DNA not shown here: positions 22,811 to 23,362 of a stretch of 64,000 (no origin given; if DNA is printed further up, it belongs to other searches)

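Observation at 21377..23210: ~255-bp direct duplication of the DUF499 gene 3' end brackets a PEP-CTERM gene and an IS fragment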

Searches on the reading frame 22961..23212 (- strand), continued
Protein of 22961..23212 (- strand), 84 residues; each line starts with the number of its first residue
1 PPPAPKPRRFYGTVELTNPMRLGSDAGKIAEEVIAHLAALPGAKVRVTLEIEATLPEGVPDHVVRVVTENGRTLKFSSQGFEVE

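Call 57: predict_structure(alignment_id=A1)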
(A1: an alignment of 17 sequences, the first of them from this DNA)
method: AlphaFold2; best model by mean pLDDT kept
length: 84 residues; sequences in the alignment: 17
mean_pLDDT: 69.2   pTM: 0.50
mean pLDDT of the five models: 69.2, 66.0, 66.0, 61.8, 49.5
residues with pLDDT >= 90: 2; 70-90: 41; 50-70: 34; < 50: 7
segments of 3 or more residues with pLDDT < 50: 68-70
pLDDT, mean of each block of 10 residues (from residue 1): 73 70 79 88 79 66 51 53 53
secondary structure, 60 per line:
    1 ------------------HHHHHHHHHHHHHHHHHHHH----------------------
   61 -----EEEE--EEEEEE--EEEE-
elements in order: H19-38 E66-69 E72-77 E80-83

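Call 63: search_protein_families(library=pfam, proteins=[L047:7799-8770:-, L047:10415-12256:+, L047:12065-13042:-, L073:7132-7914:+, L073:8310-9224:+, L073:10400-11587:-, L073:11722-13440:-, L142:3709-6459:+, L142:7199-8380:-, L142:8652-9431:+], max_evalue=0.001)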
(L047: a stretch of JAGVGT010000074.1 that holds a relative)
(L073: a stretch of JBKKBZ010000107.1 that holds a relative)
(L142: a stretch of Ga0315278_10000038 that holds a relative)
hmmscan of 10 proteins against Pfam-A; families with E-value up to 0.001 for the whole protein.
L047:7799-8770:- (324 aa): 4 families
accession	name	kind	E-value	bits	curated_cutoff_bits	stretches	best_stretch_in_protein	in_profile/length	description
PF00535.33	Glycos_transf_2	-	1.7e-28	100.1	23.3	1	28-136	1-115/168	Glycosyl transferase family 2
PF10111.15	Glyco_tranf_2_2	-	9.2e-14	52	27.3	1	28-223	1-219/276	Glycosyltransferase like family 2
PF13641.12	Glyco_tranf_2_3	-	5.8e-11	43.3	27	1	27-202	3-193/230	Glycosyltransferase like family 2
PF13632.12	Glyco_trans_2_3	-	0.00023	21.4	27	1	107-228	4-128/198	Glycosyl transferase family group 2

L047:10415-12256:+ (614 aa): 3 families
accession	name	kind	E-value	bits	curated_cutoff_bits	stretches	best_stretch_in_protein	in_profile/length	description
PF00350.29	Dynamin_N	-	1.5e-18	67.8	27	1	90-243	1-162/168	Dynamin family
PF01926.29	MMR_HSR1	-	0.00035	21.1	21.9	0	89-246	1-112/113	50S ribosome-binding GTPase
PF00009.33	GTP_EFTU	-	0.00043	20.3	26.5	1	166-267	52-150/188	Elongation factor Tu GTP binding domain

L047:12065-13042:- (326 aa): 0 families

L073:7132-7914:+ (261 aa): 1 family
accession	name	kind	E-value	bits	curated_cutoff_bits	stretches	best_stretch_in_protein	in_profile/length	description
PF01553.26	Acyltransferase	-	6.3e-29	100.9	23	1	43-165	4-131/132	Acyltransferase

L073:8310-9224:+ (305 aa): 2 families
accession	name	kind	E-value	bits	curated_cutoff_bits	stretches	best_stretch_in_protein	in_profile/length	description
PF01047.28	MarR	-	0.00014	22.2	24.6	1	143-174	17-48/59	MarR family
PF09339.16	HTH_IclR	-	0.0003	20.9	22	1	141-176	16-51/52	IclR helix-turn-helix domain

L073:10400-11587:- (396 aa): 4 families
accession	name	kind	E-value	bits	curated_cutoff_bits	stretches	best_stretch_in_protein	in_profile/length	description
PF15902.12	Sortilin-Vps10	-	2e-11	43.8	33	2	253-307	4-60/446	Sortilin, neurotensin receptor 3,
PF02012.26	BNR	-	7.4e-08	31.7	27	0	253-264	1-12/12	BNR/Asp-box repeat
PF14870.12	PSII_BNR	-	9e-08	32.2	27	0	207-310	41-143/303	Photosynthesis system II assembly factor YCF48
PF15899.11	BNR_6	-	0.00065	20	27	0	253-264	2-13/14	BNR-Asp box repeat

L073:11722-13440:- (573 aa): 2 families
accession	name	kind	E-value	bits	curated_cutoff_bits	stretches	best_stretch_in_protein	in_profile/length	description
PF00370.27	FGGY_N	-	1.2e-71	241.6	28.8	1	85-330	2-245/245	FGGY family of carbohydrate kinases, N-terminal domain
PF02782.22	FGGY_C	-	6.9e-43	147.2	27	1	341-528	3-197/198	FGGY family of carbohydrate kinases, C-terminal domain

L142:3709-6459:+ (917 aa): 1 family
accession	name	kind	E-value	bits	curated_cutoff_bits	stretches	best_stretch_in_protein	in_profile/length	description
PF02517.21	Rce1-like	-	5.8e-14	52.6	22.4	1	817-902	5-93/93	Type II CAAX prenyl endopeptidase Rce1-like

L142:7199-8380:- (394 aa): 0 families

L142:8652-9431:+ (260 aa): 1 family
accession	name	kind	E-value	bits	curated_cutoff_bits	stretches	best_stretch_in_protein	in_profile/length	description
PF01850.27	PIN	-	2.9e-10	41.3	23.6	1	116-244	1-118/120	PIN domain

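Call 66: fold_search(model_id=the predicted structure, library=pdb)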
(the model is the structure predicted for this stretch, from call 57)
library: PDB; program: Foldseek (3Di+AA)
matches with E <= 10: 93; with E <= 0.001: 0
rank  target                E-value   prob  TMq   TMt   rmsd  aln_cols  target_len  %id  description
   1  4ml6_B                9.0e-01  0.20  0.20  0.10   8.4        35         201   28  Disulfide isomerase from multidrug resistance IncA/C conjugative plasmid in reduced state (released 2013-12-11)
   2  1nkw_4                1.1e+00  0.35  0.22  0.45  10.0        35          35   20  Crystal Structure Of The Large Ribosomal Subunit From Deinococcus Radiodurans (released 2003-02-11)
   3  8yt8_B                1.1e+00  0.11  0.23  0.08  18.8        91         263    9  Cryo-EM structure of the dystrophin glycoprotein complex (released 2024-12-11)
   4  4ml1_D                1.4e+00  0.14  0.20  0.10   8.9        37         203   27  Disulfide isomerase (DsbP) from multidrug resistance IncA/C transferable plasmid in oxidized state (P212121 space grou (released 2013-12-11)
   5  4ml6_C                1.4e+00  0.14  0.20  0.09   8.4        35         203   28  Disulfide isomerase from multidrug resistance IncA/C conjugative plasmid in reduced state (released 2013-12-11)
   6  4ml1_C                1.6e+00  0.14  0.20  0.10   8.5        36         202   28  Disulfide isomerase (DsbP) from multidrug resistance IncA/C transferable plasmid in oxidized state (P212121 space grou (released 2013-12-11)
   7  4ml1_A                1.9e+00  0.12  0.20  0.10   8.7        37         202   27  Disulfide isomerase (DsbP) from multidrug resistance IncA/C transferable plasmid in oxidized state (P212121 space grou (released 2013-12-11)
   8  4ml1_B                1.9e+00  0.11  0.20  0.09   8.9        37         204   27  Disulfide isomerase (DsbP) from multidrug resistance IncA/C transferable plasmid in oxidized state (P212121 space grou (released 2013-12-11)
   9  2c1f                  2.3e+00  0.03  0.12  0.06  12.6        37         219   27  The structure of the family 11 xylanase from Neocallimastix patriciarum (released 2007-02-13)
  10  3jc8_Pa               2.4e+00  0.02  0.17  0.10  24.1        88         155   18  Architectural model of the type IVa pilus machine in a piliated state (released 2016-03-16)
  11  9tvu_9                2.6e+00  0.08  0.16  0.31   8.4        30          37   17  Structure of the Chlamydomonas reinhardtii chlororibosome (released 2026-02-18)
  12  5kz5_A                2.6e+00  0.04  0.24  0.14  15.5        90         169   14  Architecture of the Human Mitochondrial Iron-Sulfur Cluster Assembly Machinery: the Complex Formed by the Iron Donor,  (released 2016-08-31)
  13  6l4n_B                2.6e+00  0.02  0.17  0.16  18.2        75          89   15  Domain swapped dimer of Monellin loop1 mutant with QVPAG motif (released 2021-04-21)
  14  6lay_A                2.8e+00  0.03  0.19  0.17  21.4        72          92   12  Domain-swapped dimer structure of a Single-chain Monellin loop1-delta4-QVVAG mutant (released 2021-05-19)
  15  2wmm_A                3.0e+00  0.07  0.21  0.12  11.3        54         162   20  Crystal structure of the hinge domain of MukB (released 2010-01-12)
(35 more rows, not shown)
